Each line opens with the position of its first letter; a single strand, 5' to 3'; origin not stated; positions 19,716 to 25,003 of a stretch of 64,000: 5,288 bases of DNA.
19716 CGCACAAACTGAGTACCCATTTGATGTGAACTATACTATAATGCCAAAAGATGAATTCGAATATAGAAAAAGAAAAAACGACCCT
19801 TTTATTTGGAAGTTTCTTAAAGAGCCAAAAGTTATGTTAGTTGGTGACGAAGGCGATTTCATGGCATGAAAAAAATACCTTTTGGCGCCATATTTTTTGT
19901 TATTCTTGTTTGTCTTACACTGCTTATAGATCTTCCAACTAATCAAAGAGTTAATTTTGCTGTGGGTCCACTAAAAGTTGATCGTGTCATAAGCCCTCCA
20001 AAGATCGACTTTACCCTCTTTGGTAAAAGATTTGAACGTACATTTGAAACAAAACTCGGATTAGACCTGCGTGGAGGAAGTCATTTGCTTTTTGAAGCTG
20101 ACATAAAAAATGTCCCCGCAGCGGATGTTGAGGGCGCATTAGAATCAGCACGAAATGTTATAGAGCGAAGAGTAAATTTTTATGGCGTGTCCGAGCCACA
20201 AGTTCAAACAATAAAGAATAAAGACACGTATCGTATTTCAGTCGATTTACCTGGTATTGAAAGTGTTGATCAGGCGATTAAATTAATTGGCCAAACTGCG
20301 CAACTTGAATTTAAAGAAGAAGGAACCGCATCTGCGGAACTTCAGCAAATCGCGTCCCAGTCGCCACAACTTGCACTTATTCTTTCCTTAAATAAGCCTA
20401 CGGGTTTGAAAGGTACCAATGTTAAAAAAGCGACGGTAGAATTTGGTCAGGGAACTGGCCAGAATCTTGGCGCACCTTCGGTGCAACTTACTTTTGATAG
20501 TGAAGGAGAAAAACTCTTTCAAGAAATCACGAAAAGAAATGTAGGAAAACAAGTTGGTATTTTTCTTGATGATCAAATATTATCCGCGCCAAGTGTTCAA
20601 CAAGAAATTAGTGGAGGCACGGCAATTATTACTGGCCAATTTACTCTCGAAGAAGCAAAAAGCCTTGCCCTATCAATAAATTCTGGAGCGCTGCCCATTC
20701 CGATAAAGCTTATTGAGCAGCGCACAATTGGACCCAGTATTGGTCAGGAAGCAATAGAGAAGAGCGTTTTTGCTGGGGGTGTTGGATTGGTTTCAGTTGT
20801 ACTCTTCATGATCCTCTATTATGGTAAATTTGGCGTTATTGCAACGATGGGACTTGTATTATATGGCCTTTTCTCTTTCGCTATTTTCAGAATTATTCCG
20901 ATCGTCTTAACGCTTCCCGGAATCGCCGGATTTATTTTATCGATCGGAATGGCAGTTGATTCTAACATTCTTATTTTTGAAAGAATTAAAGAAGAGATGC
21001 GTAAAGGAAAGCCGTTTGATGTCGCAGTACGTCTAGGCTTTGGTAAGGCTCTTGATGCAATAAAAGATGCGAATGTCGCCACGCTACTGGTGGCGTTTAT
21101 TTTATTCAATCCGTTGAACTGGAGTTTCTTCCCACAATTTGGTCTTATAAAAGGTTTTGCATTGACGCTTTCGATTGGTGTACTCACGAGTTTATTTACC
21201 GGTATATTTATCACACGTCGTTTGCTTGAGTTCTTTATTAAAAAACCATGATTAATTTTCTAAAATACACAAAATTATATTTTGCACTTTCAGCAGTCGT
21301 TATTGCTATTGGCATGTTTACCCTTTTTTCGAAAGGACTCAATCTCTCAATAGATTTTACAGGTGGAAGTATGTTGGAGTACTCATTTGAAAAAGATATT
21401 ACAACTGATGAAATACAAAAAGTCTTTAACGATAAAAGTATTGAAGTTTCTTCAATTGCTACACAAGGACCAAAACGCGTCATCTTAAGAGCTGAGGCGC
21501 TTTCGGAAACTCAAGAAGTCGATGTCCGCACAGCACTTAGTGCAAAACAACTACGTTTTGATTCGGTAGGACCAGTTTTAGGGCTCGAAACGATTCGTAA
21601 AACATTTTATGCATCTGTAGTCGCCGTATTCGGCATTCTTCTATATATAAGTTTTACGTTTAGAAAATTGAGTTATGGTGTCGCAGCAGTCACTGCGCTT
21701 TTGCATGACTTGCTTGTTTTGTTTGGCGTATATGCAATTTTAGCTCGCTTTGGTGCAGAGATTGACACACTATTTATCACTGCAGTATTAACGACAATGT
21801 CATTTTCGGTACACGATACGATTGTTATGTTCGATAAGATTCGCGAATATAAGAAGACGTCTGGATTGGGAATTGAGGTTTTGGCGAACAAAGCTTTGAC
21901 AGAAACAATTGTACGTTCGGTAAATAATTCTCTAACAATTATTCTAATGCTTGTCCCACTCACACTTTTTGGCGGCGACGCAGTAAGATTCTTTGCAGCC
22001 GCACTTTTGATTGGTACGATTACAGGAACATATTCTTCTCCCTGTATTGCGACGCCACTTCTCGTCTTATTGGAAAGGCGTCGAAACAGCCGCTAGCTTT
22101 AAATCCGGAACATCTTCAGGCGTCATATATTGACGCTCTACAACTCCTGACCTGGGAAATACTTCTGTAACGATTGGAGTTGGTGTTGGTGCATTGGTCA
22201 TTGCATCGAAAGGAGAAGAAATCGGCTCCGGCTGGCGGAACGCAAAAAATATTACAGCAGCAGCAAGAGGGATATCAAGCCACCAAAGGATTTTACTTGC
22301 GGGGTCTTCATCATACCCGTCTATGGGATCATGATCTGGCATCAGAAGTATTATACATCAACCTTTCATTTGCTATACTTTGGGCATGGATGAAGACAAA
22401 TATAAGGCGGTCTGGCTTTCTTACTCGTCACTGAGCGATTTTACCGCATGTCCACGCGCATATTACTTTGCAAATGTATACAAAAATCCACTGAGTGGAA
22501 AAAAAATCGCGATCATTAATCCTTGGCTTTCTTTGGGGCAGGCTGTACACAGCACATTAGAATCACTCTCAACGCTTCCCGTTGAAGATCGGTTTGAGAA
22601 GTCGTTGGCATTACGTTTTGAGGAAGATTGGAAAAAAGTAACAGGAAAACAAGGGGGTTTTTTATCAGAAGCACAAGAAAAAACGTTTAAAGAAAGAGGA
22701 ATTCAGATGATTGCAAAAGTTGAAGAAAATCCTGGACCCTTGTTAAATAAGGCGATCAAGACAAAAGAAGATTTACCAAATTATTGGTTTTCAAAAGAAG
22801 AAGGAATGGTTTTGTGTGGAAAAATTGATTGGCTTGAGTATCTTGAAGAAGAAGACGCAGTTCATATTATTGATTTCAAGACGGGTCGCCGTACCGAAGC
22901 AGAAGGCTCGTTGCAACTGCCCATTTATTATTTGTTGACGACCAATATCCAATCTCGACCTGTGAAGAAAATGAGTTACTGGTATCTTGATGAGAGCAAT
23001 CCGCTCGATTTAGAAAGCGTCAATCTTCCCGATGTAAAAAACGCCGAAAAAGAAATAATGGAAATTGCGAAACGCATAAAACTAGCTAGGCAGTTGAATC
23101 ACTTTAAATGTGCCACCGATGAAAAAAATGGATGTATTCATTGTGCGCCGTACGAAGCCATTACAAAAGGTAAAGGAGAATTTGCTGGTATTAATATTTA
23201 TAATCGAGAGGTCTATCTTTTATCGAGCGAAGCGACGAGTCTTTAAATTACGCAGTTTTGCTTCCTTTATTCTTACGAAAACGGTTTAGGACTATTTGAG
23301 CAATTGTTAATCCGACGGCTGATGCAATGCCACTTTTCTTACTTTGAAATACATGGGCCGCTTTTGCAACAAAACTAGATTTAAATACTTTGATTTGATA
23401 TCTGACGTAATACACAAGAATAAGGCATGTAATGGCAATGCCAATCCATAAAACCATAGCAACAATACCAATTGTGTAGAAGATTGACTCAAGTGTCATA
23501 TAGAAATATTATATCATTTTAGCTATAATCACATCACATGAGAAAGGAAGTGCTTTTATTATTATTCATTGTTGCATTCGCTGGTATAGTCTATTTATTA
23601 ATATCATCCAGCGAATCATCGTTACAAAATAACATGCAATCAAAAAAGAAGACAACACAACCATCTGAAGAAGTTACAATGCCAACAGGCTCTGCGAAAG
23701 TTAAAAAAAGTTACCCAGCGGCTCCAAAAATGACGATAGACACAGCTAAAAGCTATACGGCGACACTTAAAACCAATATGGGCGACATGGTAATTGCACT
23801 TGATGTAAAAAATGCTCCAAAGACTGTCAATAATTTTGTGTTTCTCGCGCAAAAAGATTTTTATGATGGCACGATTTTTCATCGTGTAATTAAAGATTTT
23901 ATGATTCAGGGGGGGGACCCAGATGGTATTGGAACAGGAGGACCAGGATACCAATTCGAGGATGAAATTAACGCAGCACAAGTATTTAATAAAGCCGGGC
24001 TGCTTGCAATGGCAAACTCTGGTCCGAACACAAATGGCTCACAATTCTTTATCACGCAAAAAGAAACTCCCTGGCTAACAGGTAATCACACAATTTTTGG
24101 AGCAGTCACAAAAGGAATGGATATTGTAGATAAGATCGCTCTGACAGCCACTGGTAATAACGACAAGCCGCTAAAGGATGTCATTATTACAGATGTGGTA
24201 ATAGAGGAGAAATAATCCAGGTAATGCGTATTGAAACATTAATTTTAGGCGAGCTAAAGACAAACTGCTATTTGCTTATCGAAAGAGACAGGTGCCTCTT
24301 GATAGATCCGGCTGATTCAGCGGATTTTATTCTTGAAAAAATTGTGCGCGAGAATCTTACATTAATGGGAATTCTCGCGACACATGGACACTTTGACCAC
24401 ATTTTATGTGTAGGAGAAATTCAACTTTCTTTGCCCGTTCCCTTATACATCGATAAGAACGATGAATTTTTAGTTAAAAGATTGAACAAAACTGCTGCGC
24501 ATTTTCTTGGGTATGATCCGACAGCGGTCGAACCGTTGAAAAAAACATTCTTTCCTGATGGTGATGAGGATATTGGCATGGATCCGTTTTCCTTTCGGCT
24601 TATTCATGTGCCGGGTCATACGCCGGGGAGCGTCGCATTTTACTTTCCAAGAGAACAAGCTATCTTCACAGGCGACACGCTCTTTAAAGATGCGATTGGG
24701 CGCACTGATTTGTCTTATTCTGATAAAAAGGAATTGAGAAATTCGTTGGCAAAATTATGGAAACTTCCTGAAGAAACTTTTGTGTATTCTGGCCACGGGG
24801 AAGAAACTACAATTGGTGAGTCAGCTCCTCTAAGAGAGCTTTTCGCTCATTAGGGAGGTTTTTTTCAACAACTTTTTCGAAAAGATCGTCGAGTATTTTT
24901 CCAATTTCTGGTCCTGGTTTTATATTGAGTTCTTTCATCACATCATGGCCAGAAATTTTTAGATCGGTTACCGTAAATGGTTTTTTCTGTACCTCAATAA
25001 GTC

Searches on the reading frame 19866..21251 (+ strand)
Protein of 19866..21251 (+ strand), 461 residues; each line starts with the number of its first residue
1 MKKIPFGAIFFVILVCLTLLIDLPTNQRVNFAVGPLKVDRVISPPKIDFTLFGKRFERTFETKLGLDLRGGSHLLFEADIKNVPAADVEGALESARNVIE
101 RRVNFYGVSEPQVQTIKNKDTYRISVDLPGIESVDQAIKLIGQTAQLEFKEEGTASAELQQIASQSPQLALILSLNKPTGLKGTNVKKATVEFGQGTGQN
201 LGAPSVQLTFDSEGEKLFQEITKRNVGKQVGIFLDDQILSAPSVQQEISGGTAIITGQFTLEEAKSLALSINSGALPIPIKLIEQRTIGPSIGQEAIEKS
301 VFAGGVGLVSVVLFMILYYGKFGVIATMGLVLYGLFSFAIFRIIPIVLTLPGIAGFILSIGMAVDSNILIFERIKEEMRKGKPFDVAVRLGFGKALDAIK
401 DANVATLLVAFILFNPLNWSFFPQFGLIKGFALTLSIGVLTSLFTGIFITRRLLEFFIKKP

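Call 52: search_protein_families(library=pfam, proteins=[window:19866-21251:+], max_evalue=0.001)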
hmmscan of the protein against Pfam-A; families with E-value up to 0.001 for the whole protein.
window:19866-21251:+ (461 aa): 6 families
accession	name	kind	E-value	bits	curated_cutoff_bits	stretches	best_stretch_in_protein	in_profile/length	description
PF22599.2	SecDF_P1_head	-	2e-30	105.4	27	1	173-278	13-114/114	SecDF, P1 head subdomain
PF21760.3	SecD_1st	-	1.5e-17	63.2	27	1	93-151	2-57/60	Protein translocase subunit SecDF, P1 domain, N-terminal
PF02355.23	SecD_SecF_C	-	4.2e-15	56.1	20.5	1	281-458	14-187/189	Protein export membrane protein SecD/SecF, C-terminal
PF00873.25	ACR_tran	-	1.4e-06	26.8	28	1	299-450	335-482/1021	AcrB/AcrD/AcrF family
PF03176.21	MMPL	-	0.00058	19.3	20.5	0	322-442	179-293/333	MMPL family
PF07549.19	Sec_GG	-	0.00097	19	20.3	0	63-79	9-25/28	SecD/SecF GG Motif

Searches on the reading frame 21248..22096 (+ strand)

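Call 52: search_protein_families(library=pfam, proteins=[window:21248-22096:+], max_evalue=0.001)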
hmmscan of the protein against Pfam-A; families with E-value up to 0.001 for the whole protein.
window:21248-22096:+ (282 aa): 2 families
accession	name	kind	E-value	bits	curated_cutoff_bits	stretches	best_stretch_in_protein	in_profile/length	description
PF02355.23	SecD_SecF_C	-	1.4e-43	148.9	20.5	1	98-277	12-188/189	Protein export membrane protein SecD/SecF, C-terminal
PF07549.19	Sec_GG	-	7.3e-10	38.5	20.3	1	26-50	3-27/28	SecD/SecF GG Motif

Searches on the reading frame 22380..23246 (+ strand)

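Call 52: search_protein_families(library=pfam, proteins=[window:22380-23246:+], max_evalue=0.001)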
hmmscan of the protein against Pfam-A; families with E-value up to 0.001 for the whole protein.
window:22380-23246:+ (288 aa): 2 families
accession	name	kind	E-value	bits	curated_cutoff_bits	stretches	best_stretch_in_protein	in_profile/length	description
PF12705.13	PDDEXK_1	-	1.4e-22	81.2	22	1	13-256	2-241/247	PD-(D/E)XK nuclease superfamily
PF01930.23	Cas_Cas4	-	4.8e-05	23.9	22.7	1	146-245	53-150/160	Domain of unknown function DUF83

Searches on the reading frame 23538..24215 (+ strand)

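Call 52: search_protein_families(library=pfam, proteins=[window:23538-24215:+], max_evalue=0.001)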
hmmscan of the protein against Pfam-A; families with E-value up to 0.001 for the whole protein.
window:23538-24215:+ (225 aa): 1 family
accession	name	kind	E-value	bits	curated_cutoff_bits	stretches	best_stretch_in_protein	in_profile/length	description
PF00160.26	Pro_isomerase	-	3.1e-52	177.5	21.7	1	76-220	3-157/159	Cyclophilin type peptidyl-prolyl cis-trans isomerase/CLD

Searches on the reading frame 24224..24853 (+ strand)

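Call 53: search_protein_families(library=pfam, proteins=[window:24224-24853:+], max_evalue=0.001)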
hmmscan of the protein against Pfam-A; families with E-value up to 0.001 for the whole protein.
window:24224-24853:+ (209 aa): 2 families
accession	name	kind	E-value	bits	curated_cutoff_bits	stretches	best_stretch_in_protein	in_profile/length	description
PF00753.33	Lactamase_B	-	1.3e-33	117.1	22.7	1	9-191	2-196/196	Metallo-beta-lactamase superfamily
PF19583.5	ODP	-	0.00025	21.4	27.2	1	12-152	2-136/194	ODP family beta lactamase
